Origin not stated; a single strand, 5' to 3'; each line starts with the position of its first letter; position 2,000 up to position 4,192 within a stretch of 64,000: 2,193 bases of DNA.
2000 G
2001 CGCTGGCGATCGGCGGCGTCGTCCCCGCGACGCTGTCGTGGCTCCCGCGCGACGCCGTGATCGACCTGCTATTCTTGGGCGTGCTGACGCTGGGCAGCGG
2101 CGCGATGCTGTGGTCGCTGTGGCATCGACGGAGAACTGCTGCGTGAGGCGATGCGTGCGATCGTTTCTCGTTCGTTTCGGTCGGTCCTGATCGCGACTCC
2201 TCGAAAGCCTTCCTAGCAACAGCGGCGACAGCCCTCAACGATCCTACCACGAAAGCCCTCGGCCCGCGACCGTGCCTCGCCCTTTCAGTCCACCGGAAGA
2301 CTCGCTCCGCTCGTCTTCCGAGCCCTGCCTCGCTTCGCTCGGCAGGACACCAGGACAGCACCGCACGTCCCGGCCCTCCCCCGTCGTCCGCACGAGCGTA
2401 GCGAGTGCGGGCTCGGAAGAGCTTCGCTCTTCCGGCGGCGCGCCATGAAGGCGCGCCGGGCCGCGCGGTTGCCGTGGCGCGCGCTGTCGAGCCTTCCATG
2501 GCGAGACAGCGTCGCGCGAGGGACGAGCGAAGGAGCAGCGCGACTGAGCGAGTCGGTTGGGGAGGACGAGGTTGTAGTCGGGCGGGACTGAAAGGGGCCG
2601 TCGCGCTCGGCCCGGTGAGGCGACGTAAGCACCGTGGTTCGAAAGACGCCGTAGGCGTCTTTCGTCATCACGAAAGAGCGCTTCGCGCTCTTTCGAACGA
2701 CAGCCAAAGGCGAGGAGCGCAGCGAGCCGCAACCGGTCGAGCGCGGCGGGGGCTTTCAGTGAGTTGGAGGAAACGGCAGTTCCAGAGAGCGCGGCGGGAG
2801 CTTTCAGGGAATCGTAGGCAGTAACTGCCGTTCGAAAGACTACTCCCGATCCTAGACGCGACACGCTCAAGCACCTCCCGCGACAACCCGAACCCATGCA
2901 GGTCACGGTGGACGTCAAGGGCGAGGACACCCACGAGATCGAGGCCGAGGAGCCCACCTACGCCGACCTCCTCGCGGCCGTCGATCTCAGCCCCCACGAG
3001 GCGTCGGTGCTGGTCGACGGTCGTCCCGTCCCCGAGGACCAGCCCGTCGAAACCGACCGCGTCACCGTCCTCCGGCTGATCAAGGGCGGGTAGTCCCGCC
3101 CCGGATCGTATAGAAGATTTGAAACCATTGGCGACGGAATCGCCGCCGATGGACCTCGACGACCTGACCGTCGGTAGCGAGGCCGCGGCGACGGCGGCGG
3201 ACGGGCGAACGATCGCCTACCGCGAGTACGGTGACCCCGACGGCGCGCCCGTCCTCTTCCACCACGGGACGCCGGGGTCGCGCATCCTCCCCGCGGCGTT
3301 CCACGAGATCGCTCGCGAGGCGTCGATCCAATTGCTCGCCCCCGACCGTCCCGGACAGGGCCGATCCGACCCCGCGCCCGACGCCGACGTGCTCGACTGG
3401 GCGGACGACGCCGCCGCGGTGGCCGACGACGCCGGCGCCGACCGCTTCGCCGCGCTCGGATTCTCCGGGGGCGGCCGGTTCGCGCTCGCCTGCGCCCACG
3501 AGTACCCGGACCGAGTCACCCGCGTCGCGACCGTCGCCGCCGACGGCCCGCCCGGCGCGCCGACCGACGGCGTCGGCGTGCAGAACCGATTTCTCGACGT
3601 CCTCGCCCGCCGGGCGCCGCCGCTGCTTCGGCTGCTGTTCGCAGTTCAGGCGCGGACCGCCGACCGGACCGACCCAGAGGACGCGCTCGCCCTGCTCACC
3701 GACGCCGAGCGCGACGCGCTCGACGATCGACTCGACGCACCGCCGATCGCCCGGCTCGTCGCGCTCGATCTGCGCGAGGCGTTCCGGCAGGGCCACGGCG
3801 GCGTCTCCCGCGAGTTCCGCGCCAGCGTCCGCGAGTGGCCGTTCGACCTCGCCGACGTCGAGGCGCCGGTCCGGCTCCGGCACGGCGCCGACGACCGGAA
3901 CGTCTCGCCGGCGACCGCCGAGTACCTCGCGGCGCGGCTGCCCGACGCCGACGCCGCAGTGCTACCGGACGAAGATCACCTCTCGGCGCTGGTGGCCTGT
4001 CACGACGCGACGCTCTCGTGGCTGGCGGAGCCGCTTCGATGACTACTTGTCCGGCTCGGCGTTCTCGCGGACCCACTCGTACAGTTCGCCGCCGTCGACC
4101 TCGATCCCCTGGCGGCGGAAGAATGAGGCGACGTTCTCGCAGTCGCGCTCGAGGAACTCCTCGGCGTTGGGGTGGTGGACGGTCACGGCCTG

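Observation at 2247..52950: Pair of ~510-bp hairpin-dense inverted repeats, 50 kb apart, bracketing most of the window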

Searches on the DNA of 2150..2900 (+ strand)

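Call 12: search_dna_similar(query=window:2240-2810:+, collection=plasmids, mode=distant, max_rows=40)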
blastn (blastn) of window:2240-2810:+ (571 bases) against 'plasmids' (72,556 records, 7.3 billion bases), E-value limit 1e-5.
Records with a match: 22; places in all: 27; records where one place covers at least 80% of the query: 0.
Best place of each record, by identity: >=99% 1; 90-95% 5; 80-90% 13; 60-80% 3.
By first word of the organism name: Haladaptatus 4; Natribaculum 3; Halobacterium 3; Halomicrobium 2; Natrinema 2; Halorussus 2; Halobaculum 1; Halomontanus 1; Salinigranum 1; Halostella 1; and 2 more.
By predicted mobility (MOB-suite, as given by PLSDB): non-mobilizable 22.
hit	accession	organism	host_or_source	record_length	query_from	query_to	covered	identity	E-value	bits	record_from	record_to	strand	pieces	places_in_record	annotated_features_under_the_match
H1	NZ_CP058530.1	Halobaculum halophilum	cell culture,sediment in salt lake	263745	232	417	33%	70.0%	1e-8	69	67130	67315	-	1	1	none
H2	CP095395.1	Natribaculum longum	cell culture,saline soil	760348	381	465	15%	78.8%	2e-7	65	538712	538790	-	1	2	none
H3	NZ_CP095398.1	Natribaculum luteum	cell culture,brine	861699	381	465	15%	78.8%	2e-7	65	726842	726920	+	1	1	none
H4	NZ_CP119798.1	Halomontanus rarus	cell culture,sediment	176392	386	465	14%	82.5%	7e-12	79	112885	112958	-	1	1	none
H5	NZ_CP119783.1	Haladaptatus sp. YSMS36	cell culture,sediment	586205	394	473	14%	82.5%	4e-9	70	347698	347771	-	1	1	none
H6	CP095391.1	Natribaculum breve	cell culture,saline soil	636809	389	464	13%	85.5%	9e-11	76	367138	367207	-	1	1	none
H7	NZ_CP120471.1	Haladaptatus sp. DYSN1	cell culture,sediment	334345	394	473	14%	80.0%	6e-7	64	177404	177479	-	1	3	none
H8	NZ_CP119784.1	Haladaptatus sp. YSMS36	cell culture,sediment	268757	394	473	14%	80.0%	6e-7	64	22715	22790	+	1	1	none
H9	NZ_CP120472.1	Haladaptatus sp. DYSN1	cell culture,sediment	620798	394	462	12%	85.5%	1e-8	68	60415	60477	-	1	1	none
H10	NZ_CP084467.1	Halomicrobium salinisoli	cell culture,gobi saline soil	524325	54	109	10%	94.6%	1e-14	89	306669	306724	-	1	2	none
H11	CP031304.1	Natrinema thermotolerans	Cell culture,Korean salt-fermented food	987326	275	334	11%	85.0%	1e-8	69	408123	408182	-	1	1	none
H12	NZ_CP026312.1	Salinigranum rubrum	cell culture,marine solar saltern brine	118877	56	109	9%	92.6%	2e-12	81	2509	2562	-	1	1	none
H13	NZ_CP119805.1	Halorussus lipolyticus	cell culture,coastal saline-alkali land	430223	274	333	11%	83.3%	2e-7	64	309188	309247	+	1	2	none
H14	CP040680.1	Halostella pelagica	pure culture,isolated from salted brown ...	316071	56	109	9%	90.7%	9e-11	76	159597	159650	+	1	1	record has no annotation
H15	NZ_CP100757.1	Natrinema gelatinilyticum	marine sediment,sediment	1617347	56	109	9%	90.7%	9e-11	76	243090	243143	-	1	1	record has no annotation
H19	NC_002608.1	Halobacterium salinarum NRC-34001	-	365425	56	102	8%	89.4%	2e-6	61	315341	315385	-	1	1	none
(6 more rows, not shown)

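Call 14: get_annotated_region(hit=H10, flank=2500)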
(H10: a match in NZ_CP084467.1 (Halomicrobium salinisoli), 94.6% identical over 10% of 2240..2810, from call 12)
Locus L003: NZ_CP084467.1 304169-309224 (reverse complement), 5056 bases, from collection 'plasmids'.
description: Halomicrobium salinisoli strain TH30 plasmid unnamed1, complete sequence
organism: Halomicrobium salinisoli (NCBI taxid 2878391)
taxonomy: Archaea; Euryarchaeota; Halobacteria; Halobacteriales; Haloarculaceae; Halomicrobium; Halomicrobium salinisoli
host: -; source: cell culture,gobi saline soil; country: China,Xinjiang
typing (MOB-suite, as given by PLSDB): non-mobilizable
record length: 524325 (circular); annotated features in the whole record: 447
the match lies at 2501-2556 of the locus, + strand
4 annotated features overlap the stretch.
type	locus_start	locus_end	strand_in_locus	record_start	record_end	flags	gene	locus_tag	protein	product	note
CDS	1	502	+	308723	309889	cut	-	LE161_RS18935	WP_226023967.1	PQQ-binding-like beta-propeller repeat protein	-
CDS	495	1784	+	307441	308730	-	-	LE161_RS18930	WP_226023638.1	PQQ-binding-like beta-propeller repeat protein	-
CDS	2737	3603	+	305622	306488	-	-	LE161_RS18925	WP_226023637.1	DNA-binding protein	-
CDS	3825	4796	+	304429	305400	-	-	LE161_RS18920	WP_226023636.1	HNH endonuclease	-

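Call 20: get_annotated_region(hit=H19, flank=1500)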
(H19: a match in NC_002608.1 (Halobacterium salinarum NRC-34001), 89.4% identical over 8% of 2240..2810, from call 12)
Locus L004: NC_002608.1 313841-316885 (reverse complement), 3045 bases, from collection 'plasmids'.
description: Halobacterium salinarum NRC-1 plasmid pNRC200, complete sequence
organism: Halobacterium salinarum NRC-34001 (NCBI taxid 64091)
taxonomy: Archaea; Euryarchaeota; Halobacteria; Halobacteriales; Halobacteriaceae; Halobacterium; Halobacterium salinarum; Halobacterium salinarum NRC-34001
host: -; source: -; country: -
typing (MOB-suite, as given by PLSDB): non-mobilizable; mating-pair formation MPF_T
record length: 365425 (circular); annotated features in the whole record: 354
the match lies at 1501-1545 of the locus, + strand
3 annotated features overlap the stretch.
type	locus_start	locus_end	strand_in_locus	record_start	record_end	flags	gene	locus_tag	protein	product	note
CDS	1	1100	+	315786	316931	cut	-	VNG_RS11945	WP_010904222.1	RNA-guided endonuclease TnpB family protein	-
CDS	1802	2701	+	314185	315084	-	-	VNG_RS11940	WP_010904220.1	OB-fold nucleic acid binding domain-containing protein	-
CDS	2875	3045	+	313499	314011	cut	-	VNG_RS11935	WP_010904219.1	winged helix-turn-helix domain-containing protein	-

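Call 21: get_annotated_region(hit=H1, flank=1500)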
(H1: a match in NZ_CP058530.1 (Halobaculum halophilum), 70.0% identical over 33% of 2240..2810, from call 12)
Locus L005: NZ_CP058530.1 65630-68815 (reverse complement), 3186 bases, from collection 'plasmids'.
description: Halobaculum halophilum strain Gai3-2 plasmid unnamed1, complete sequence
organism: Halobaculum halophilum (NCBI taxid 2743090)
taxonomy: Archaea; Euryarchaeota; Halobacteria; Halobacteriales; Haloferacaceae; Halobaculum; Halobaculum halophilum
host: -; source: cell culture,sediment in salt lake; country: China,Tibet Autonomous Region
typing (MOB-suite, as given by PLSDB): non-mobilizable
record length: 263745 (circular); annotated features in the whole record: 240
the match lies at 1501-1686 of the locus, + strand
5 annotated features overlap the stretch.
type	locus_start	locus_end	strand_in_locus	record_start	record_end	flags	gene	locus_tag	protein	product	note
CDS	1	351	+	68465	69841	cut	-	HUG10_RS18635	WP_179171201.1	CoA-binding protein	-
CDS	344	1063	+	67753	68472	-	-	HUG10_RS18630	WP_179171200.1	acetate--CoA ligase family protein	-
CDS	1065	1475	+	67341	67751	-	-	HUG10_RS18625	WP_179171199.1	acyl-CoA thioesterase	-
CDS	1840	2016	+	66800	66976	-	-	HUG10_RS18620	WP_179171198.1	hypothetical protein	-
CDS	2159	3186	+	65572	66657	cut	-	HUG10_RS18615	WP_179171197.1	cupin domain-containing protein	-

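Call 34: search_rna_families(source=window, start=2150, end=2900, threshold=evalue, max_evalue=10)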
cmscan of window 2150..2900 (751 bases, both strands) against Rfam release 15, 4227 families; matches with E-value up to 10: 6.
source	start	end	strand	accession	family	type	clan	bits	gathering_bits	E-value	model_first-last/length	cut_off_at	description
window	2709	2803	-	RF02228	sX9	Gene; sRNA;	-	19.4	44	0.47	1-76/76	no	Xanthomonas sRNA sX9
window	2638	2699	+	RF03474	mir-4766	Gene; miRNA;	-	18.7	72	0.96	1-56/56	no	mir-4766 microRNA precursor family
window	2443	2503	+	RF03407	MIR531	Gene; miRNA;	-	17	70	3.9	1-69/69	no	MIR531 microRNA precursor family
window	2463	2548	+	RF01528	CC3513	Gene; sRNA;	-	15.7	40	2.7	1-176/176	no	caulobacter sRNA CC3513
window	2357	2456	-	RF01528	CC3513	Gene; sRNA;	-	14.2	40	5.5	1-176/176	no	caulobacter sRNA CC3513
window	2582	2665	+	RF01394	isrK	Gene; sRNA;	-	12.3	50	6.1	1-77/77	no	isrK Hfq binding RNA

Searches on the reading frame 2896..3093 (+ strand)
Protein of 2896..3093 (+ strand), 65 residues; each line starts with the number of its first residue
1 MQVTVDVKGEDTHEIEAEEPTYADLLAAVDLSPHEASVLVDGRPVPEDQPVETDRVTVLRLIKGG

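Call 11: find_encoding_contigs(protein=window:2896-3093:+, flank=10000, max_places=10)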
Protein window:2896-3093:+ (65 aa): 2 contigs read that carry it; 2 places shown.
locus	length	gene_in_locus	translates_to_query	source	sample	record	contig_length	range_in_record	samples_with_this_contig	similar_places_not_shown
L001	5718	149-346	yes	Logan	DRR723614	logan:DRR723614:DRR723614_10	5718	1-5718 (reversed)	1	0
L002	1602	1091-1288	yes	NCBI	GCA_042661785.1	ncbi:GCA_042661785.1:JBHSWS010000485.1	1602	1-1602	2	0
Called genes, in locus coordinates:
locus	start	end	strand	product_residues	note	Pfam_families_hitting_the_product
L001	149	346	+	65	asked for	PF21965:SAMP2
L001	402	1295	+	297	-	PF12146:Hydrolase_4, PF00561:Abhydrolase_1, PF12697:Abhydrolase_6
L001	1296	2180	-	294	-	PF19974:TCAD9 (weak), PF01163:RIO1, PF03109:ABC1 (weak)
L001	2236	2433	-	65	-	-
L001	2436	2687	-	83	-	PF01176:eIF-1a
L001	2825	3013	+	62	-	PF24282:DUF7470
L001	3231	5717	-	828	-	?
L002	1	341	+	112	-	?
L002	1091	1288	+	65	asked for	PF21965:SAMP2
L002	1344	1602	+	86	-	?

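Call 88: search_protein_families(library=pfam, proteins=[window:2896-3093:+])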
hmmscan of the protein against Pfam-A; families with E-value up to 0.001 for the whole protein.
window:2896-3093:+ (65 aa): 2 families
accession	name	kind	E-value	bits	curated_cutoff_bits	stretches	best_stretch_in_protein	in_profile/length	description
PF21965.2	SAMP2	-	1e-31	109.5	27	1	1-62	1-63/63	Small archaeal modifier protein 2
PF02597.26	ThiS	-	4.5e-05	24.4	22.5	1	6-65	9-76/76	ThiS family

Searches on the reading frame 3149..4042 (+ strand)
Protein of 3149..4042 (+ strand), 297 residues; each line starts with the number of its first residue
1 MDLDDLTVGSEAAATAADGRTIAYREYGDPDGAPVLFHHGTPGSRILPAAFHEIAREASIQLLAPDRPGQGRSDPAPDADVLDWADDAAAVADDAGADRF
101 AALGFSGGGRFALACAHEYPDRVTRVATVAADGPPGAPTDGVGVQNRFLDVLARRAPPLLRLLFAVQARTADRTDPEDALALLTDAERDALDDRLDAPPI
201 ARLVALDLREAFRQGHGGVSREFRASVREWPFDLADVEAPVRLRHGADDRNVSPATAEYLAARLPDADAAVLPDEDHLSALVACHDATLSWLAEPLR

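Call 66: find_homologous_proteins(query=window:3149-4042:+, max_evalue=1e-40)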
Query window:3149-4042:+ (297 aa): 83 proteins with E <= 1e-40 among 8000 candidates.
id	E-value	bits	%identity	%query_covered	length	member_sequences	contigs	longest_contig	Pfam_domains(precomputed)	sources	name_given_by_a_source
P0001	6.3e-187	638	100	100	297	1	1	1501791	PF12697.14,PF00561.27,PF12146.16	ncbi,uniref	ncbi:alpha/beta hydrolase [Natronoarchaeum mannanilyticum]|uniref:Alpha/beta hydrolase n=2 Tax=Natro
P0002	5.1e-168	576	89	100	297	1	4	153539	PF12697.14,PF00561.27,PF12146.16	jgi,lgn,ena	-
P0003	6.9e-156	536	85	99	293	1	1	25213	PF12697.14,PF00561.27,PF12146.16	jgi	-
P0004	3.0e-151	521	82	100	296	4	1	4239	PF12697.14,PF00561.27,PF12146.16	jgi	-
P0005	1.1e-78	283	51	99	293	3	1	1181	PF12697.14,PF00561.27,PF12146.16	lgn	-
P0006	1.3e-76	276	55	94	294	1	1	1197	PF12697.14,PF06342.19,PF00561.27,PF12146.16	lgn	-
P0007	2.8e-57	213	47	92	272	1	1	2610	PF12697.14,PF00561.27,PF12146.16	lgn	-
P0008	6.8e-53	198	43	92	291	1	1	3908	PF00561.27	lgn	-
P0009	1.7e-52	197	45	93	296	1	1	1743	PF12697.14,PF00561.27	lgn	-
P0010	2.5e-52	196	45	94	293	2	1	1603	PF00561.27,PF12146.16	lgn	-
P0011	5.2e-52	195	47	92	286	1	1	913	PF12697.14,PF00561.27,PF12146.16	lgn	-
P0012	9.7e-51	191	45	89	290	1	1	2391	PF12697.14,PF00561.27,PF12146.16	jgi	jgi:pimeloyl-ACP methyl ester carboxylesterase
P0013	1.6e-50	190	40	93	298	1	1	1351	PF12697.14,PF00561.27,PF12146.16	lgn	-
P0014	3.3e-50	189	42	89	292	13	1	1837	PF12697.14,PF00561.27,PF12146.16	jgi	-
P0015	5.4e-50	189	42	93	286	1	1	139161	PF12697.14,PF00561.27,PF12146.16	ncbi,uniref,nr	ncbi:alpha/beta fold hydrolase [Halocalculus aciditolerans]|uniref:AB hydrolase-1 domain-containing 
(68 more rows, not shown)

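Call 67: find_encoding_contigs(protein=P0002, flank=4000, max_places=3)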
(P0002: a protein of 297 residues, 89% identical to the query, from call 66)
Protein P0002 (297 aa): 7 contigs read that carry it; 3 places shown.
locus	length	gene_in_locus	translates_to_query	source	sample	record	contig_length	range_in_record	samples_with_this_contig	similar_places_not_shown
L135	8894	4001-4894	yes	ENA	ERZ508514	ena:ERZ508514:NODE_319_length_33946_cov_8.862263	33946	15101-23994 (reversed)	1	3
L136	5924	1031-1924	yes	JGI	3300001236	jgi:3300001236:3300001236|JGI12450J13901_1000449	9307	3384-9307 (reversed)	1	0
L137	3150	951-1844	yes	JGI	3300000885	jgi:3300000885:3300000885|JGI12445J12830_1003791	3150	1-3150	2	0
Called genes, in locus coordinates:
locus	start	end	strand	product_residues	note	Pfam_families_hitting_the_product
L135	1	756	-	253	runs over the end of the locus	PF21003:NucS_N (weak)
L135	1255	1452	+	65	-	PF21965:SAMP2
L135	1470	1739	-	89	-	PF00364:Biotin_lipoyl, PF25917:BSH_RND (faint)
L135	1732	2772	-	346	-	PF02779:Transket_pyr, PF02780:Transketolase_C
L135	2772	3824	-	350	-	PF00676:E1_dh, PF13292:DXP_synthase_N (weak)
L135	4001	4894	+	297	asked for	PF00561:Abhydrolase_1, PF12146:Hydrolase_4 (weak), PF12697:Abhydrolase_6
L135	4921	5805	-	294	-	PF19974:TCAD9 (weak), PF01163:RIO1, PF03109:ABC1 (weak)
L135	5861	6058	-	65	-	-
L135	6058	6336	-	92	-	PF01176:eIF-1a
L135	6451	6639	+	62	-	PF24282:DUF7470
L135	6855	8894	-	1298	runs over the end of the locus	PF00128:Alpha-amylase, PF09985:Glucodextran_C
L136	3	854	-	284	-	?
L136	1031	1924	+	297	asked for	PF00561:Abhydrolase_1, PF12146:Hydrolase_4 (weak), PF12697:Abhydrolase_6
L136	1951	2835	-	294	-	PF19974:TCAD9 (weak), PF01163:RIO1, PF03109:ABC1 (weak)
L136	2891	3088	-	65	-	-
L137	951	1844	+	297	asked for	PF00561:Abhydrolase_1, PF12146:Hydrolase_4 (weak), PF12697:Abhydrolase_6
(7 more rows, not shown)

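Call 68: find_encoding_contigs(protein=P0003, flank=4000, max_places=2)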
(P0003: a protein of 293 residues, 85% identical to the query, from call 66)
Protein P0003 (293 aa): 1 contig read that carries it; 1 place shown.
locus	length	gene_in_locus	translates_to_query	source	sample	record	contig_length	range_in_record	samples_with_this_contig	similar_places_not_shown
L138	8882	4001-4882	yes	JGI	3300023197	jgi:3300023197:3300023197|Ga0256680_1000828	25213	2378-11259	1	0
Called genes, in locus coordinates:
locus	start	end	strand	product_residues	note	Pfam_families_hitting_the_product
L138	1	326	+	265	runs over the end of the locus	PF00561:Abhydrolase_1, PF12697:Abhydrolase_6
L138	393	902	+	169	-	PF03073:TspO_MBR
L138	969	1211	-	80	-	PF23444:DUF7127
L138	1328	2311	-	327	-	PF05496:RuvB_N (weak), PF13177:DNA_pol3_delta2, PF00004:AAA, PF25361:AAA_lid_RFC1 (weak), PF16193:AAA_assoc_2 (weak), PF08542:Rep_fac_C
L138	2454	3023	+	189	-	-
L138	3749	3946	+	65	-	PF21965:SAMP2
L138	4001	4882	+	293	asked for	PF12146:Hydrolase_4 (weak), PF00561:Abhydrolase_1, PF12697:Abhydrolase_6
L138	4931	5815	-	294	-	PF19974:TCAD9 (weak), PF01163:RIO1, PF03109:ABC1 (weak)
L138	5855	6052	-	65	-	-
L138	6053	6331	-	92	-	PF01176:eIF-1a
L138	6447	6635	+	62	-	PF24282:DUF7470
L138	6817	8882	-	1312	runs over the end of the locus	PF00128:Alpha-amylase, PF09985:Glucodextran_C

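Call 69: find_encoding_contigs(protein=P0004, flank=4000, max_places=2)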
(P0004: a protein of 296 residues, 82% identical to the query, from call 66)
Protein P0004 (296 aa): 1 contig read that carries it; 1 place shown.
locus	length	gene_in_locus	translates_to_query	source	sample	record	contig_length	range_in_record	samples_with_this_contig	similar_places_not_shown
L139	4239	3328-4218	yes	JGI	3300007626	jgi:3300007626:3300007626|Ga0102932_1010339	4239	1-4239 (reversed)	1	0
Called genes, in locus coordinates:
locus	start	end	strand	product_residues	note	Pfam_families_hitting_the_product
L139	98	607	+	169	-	PF03073:TspO_MBR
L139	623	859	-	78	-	PF23444:DUF7127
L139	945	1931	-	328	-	PF05496:RuvB_N (faint), PF13191:AAA_16 (faint), PF21960:RCF1-5-like_lid (faint), PF00004:AAA, PF13177:DNA_pol3_delta2, PF25361:AAA_lid_RFC1 (weak), PF16193:AAA_assoc_2 (weak), PF08542:Rep_fac_C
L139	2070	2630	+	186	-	-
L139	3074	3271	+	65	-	PF21965:SAMP2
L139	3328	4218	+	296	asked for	PF00561:Abhydrolase_1, PF12146:Hydrolase_4 (weak), PF12697:Abhydrolase_6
